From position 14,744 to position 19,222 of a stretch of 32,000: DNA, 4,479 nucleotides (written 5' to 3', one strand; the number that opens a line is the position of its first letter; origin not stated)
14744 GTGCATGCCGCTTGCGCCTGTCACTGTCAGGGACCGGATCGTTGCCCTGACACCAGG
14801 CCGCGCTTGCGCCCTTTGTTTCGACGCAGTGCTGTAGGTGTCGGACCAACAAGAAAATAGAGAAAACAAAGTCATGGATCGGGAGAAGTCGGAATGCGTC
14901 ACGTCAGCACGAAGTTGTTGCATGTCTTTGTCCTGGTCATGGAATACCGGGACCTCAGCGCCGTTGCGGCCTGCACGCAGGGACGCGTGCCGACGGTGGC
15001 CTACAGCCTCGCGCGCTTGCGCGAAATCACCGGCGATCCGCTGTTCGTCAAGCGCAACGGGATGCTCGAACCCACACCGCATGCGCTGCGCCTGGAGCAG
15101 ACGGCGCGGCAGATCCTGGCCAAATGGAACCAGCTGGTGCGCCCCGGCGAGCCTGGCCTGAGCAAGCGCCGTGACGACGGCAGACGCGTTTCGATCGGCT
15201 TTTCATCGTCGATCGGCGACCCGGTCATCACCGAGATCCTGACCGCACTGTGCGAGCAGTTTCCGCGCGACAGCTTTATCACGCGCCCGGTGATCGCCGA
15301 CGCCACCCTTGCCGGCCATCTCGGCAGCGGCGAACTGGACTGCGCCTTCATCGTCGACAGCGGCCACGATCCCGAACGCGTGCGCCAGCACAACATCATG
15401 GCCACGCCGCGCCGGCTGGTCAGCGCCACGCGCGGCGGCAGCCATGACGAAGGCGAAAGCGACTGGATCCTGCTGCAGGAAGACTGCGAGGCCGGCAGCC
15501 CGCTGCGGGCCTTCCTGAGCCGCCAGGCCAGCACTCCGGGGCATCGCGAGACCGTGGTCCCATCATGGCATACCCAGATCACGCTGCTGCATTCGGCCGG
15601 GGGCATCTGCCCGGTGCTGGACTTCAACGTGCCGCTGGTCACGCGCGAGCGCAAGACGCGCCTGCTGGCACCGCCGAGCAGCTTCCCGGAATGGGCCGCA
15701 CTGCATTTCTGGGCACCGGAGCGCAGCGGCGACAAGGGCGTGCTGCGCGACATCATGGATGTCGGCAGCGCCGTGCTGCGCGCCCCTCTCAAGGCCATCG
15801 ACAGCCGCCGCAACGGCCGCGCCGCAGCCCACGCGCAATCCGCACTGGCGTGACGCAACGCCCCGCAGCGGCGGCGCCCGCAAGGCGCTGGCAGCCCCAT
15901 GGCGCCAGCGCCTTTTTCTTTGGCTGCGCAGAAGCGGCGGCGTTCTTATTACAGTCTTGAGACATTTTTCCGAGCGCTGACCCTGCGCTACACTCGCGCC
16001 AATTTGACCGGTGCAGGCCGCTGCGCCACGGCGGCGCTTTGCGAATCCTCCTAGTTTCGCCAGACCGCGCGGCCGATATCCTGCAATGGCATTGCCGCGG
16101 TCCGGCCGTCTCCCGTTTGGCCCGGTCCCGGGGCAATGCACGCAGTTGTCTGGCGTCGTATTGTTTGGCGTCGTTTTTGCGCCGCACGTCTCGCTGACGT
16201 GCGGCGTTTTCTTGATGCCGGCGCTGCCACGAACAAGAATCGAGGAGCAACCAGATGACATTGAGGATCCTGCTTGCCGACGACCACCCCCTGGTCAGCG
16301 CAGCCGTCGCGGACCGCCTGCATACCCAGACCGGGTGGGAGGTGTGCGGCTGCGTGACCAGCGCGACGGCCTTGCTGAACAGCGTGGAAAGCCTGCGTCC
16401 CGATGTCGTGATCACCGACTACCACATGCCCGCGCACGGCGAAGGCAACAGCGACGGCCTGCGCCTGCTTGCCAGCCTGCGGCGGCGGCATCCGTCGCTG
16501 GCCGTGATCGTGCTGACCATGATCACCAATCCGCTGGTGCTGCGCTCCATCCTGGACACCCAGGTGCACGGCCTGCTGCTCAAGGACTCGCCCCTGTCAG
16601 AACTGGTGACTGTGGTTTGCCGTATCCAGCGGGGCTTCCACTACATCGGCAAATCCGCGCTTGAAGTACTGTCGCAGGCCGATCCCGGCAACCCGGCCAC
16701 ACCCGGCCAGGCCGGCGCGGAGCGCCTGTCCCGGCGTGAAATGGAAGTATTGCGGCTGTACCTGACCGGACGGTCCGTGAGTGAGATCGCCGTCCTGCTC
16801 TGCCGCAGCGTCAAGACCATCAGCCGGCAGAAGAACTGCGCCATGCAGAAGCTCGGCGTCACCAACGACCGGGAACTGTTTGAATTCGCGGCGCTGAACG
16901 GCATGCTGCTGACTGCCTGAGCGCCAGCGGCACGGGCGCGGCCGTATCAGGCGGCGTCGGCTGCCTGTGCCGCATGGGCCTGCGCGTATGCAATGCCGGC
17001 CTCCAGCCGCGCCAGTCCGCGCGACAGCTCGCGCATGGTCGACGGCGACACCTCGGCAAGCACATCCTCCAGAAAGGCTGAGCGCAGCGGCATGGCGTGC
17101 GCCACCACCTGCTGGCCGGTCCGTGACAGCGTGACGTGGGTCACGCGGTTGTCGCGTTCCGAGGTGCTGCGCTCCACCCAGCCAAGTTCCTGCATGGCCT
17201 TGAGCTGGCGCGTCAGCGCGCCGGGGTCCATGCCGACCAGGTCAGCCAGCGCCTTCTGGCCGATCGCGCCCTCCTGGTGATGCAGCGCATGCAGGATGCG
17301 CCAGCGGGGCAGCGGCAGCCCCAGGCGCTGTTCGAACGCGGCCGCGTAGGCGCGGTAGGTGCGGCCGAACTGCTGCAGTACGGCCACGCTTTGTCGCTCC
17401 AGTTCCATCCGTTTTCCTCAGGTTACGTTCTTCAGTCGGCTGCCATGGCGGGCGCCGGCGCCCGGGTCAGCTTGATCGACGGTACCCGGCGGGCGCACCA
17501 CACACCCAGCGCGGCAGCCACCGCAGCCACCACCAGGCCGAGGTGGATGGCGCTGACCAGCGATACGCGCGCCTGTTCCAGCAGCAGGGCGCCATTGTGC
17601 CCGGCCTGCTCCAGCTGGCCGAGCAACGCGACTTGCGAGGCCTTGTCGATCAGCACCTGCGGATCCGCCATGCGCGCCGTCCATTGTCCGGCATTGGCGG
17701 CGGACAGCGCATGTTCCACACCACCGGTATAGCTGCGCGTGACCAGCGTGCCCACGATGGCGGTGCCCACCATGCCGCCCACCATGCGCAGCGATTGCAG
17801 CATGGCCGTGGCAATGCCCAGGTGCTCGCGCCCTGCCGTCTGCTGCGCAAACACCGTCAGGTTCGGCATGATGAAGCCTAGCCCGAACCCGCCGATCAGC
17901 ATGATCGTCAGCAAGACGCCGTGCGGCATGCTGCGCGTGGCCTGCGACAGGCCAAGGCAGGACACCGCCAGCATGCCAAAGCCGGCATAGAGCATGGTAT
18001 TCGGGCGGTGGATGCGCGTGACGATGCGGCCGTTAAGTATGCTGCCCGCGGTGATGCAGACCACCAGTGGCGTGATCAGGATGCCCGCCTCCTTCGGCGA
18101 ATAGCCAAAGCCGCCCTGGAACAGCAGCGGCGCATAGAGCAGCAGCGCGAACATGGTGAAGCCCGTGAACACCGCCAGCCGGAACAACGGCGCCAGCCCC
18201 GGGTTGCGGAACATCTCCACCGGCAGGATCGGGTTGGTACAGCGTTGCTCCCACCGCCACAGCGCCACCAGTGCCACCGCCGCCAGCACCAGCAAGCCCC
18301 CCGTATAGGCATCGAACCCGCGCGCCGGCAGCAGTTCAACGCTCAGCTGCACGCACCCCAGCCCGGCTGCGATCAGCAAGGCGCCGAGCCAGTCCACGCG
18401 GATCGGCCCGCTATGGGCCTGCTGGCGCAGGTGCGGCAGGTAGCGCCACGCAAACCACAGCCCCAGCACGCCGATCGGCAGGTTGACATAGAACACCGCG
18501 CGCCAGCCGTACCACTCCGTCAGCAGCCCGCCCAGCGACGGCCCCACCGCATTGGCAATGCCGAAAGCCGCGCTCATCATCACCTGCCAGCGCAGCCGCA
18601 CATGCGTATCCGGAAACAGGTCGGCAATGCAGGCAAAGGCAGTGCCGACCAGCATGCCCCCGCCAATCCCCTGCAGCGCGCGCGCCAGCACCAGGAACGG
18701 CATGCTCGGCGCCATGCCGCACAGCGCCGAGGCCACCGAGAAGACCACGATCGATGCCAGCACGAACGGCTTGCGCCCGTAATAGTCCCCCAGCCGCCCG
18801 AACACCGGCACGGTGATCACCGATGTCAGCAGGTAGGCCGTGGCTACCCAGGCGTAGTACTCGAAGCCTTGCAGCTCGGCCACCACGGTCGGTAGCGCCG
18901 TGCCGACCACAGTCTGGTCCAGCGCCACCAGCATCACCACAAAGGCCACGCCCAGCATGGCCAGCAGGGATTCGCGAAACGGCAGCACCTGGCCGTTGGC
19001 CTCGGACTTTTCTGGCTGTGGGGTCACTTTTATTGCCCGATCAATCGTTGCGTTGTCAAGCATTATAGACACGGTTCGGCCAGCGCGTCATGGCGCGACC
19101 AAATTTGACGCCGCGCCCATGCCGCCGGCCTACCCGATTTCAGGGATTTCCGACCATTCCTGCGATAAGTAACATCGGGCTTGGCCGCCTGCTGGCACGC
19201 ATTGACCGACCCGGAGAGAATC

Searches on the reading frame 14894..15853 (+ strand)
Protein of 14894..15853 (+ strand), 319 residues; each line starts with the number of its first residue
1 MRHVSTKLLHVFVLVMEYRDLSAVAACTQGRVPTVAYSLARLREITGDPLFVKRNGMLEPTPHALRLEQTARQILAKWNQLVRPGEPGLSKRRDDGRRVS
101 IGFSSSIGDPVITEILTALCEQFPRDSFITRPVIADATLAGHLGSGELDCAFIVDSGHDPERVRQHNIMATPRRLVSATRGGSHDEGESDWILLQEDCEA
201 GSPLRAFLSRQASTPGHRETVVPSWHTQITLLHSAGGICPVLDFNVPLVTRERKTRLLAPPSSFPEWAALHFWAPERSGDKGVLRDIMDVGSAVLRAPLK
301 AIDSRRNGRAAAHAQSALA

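Call 83: search_protein_families(library=pfam, proteins=[window:14894-15853:+], max_evalue=0.001)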
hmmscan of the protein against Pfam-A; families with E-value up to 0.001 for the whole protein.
window:14894-15853:+ (319 aa): 2 families
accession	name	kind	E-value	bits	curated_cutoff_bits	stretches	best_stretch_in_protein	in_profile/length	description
PF03466.25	LysR_substrate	-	1e-08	35.3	28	1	95-263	4-180/209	LysR substrate binding domain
PF00126.33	HTH_1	-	1.2e-07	32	26.6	1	7-64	2-59/60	Bacterial regulatory helix-turn-helix protein, lysR family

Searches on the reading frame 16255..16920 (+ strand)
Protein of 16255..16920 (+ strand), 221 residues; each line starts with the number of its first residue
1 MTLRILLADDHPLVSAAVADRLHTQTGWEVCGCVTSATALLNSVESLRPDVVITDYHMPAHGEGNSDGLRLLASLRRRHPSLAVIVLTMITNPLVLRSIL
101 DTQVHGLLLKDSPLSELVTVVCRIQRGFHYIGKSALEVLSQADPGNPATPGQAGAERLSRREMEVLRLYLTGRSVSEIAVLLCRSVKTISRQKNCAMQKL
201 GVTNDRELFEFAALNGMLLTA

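Call 4: search_protein_families(library=pfam, proteins=[window:16255-16920:+], max_evalue=0.01)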
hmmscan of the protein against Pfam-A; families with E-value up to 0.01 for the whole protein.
window:16255-16920:+ (221 aa): 7 families
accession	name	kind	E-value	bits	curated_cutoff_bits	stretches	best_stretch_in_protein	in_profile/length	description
PF00072.30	Response_reg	-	6.7e-17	62.1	30.2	1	5-121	1-110/111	Response regulator receiver domain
PF00196.25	GerE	-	1.4e-10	41.1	23.5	1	157-211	2-56/57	Bacterial regulatory proteins, luxR family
PF13384.12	HTH_23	-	0.00011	22.3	24.6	1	160-195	5-40/50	Homeodomain-like domain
PF13936.12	HTH_38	-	0.00016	21.8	27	1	166-191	14-39/44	Helix-turn-helix domain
PF04545.22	Sigma70_r4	-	0.00073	19.4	24.1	1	157-200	4-48/50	Sigma-70, region 4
PF08281.18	Sigma70_r4_2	-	0.0009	19.3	25.7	1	156-200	9-54/54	Sigma-70, region 4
PF13551.12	HTH_29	-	0.0033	17.9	28.1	1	164-193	3-33/64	Winged helix-turn helix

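Call 5: search_protein_families(library=ncbifam, proteins=[window:16255-16920:+], max_evalue=0.01)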
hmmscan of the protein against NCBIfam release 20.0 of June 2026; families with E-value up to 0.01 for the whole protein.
window:16255-16920:+ (221 aa): 49 families (the best 25 are shown)
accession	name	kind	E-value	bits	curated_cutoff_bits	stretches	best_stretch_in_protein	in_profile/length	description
NF008098.0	PRK10840.1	equivalog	9.4e-44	149.4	235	1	3-211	4-204/216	response regulator transcription factor RcsB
NF052445.1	RespRegMctR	equivalog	7.3e-24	84.3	300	1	3-216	2-203/205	two-component system response regulator MctR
NF011896.0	PRK15369.1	equivalog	1.1e-22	80.6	242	1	2-213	3-205/211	two component system response regulator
NF047785.1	respo_reg_MadR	equivalog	1.2e-22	80.3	300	1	3-213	1-204/209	MadR family response regulator transcription factor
NF007419.0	PRK09958.1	equivalog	7e-20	71.5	251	1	6-215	4-201/204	acid-sensing system DNA-binding response regulator EvgA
NF007018.1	PRK09483.1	equivalog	1.2e-19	70.8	280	1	4-218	3-209/217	UvrY/SirA/GacA family response regulator transcription factor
NF007935.0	PRK10651.1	equivalog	7.2e-15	54.8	250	1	4-188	8-186/216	two-component system response regulator NarL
NF007708.0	PRK10403.1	equivalog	3.9e-13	49.4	343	1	3-202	7-198/215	nitrate/nitrite response regulator protein NarP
NF007685.0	PRK10360.1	equivalog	5.4e-13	49.2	258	1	4-208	3-188/196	response regulator transcription factor UhpA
NF007403.0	PRK09935.1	equivalog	8.3e-12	45.2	271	1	5-215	6-207/210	fimbria biosynthesis transcriptional regulator FimZ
NF008548.0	PRK11475.1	equivalog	1e-11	44.8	176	1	60-212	47-189/207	DNA-binding transcriptional activator BglJ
TIGR01818.1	ntrC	equivalog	3e-10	39.5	558.6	1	5-125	1-114/463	nitrogen regulation protein NR(I)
NF041830.1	RR_TF_ErdR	exception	1.5e-09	37.9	390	1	4-203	3-196/213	response regulator transcription factor ErdR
NF001965.0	PRK00742.1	subfamily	1.9e-08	33.9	293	1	1-91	2-86/357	chemotaxis-specific protein-glutamate methyltransferase CheB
NF009206.0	PRK12555.1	subfamily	1e-07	31.3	342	1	4-91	2-83/340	chemotaxis-specific protein-glutamate methyltransferase CheB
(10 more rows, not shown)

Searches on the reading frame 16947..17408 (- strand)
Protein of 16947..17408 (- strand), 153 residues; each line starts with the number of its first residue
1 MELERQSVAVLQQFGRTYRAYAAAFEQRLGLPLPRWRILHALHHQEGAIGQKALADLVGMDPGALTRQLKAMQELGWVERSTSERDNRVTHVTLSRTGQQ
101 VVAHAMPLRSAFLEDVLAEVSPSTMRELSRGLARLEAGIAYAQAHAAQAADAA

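Call 83: search_protein_families(library=pfam, proteins=[window:16947-17408:-], max_evalue=0.001)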
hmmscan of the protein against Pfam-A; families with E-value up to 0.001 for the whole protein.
window:16947-17408:- (153 aa): 9 families
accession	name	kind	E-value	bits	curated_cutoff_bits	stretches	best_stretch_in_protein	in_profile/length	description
PF01047.28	MarR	-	1.7e-13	50.7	24.6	1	32-89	2-58/59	MarR family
PF12802.13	MarR_2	-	1.1e-12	48.4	27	1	29-88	1-60/61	MarR family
PF25212.1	HVO_A0114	-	9.7e-07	28.9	27.6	1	35-89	24-77/84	HVO_A0114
PF09339.16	HTH_IclR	-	1e-06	28.8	22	1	37-80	7-50/52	IclR helix-turn-helix domain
PF13412.12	HTH_24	-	2.3e-06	27.5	21.9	1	36-79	6-48/48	Winged helix-turn-helix DNA-binding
PF22381.2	Staph_reg_Sar_Rot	-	4.7e-06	27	27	1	29-102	10-82/85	Transcriptional regulator SarA/Rot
PF13463.12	HTH_27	-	9.7e-06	26.2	22.2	1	36-97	6-67/68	Winged helix DNA-binding domain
PF13545.12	HTH_Crp_2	-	5.4e-05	23.5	27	1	49-81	23-56/70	Crp-like helix-turn-helix domain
PF25213.1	HVO_A0261_N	-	0.00035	20.8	35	1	35-85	13-59/86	HVO_A0261 N-terminal domain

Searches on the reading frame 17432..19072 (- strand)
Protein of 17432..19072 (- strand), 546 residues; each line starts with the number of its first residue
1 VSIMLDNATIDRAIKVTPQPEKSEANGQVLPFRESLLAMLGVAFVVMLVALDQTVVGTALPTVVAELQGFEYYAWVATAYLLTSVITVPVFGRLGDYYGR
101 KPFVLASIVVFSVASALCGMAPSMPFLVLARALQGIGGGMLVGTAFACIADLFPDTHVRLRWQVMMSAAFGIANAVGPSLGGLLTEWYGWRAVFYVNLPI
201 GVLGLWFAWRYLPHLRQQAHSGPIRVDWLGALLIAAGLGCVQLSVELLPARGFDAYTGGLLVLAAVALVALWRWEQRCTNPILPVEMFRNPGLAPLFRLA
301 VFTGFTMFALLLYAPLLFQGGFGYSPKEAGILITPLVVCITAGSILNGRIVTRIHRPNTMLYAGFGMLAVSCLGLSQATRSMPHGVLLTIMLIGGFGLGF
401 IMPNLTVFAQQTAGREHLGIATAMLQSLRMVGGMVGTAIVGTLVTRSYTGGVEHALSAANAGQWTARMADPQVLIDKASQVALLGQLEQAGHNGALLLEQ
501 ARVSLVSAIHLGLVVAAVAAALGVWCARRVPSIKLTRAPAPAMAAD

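Call 83: search_protein_families(library=pfam, proteins=[window:17432-19072:-], max_evalue=0.001)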
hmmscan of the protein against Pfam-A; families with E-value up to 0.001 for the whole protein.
window:17432-19072:- (546 aa): 4 families
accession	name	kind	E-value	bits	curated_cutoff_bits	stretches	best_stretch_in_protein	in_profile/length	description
PF07690.21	MFS_1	-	4.9e-53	180.7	33.4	1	42-437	1-347/347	Major Facilitator Superfamily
PF06609.19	TRI12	-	6e-12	45.2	23.2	1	55-463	62-484/599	Fungal trichothecene efflux pump (TRI12)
PF00083.30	Sugar_tr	-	5.6e-10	39.1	22.3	1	72-207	47-187/452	Sugar (and other) transporter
PF12832.13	MFS_1_like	-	3.1e-05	23.6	25.2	1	82-195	255-372/373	MFS_1 like family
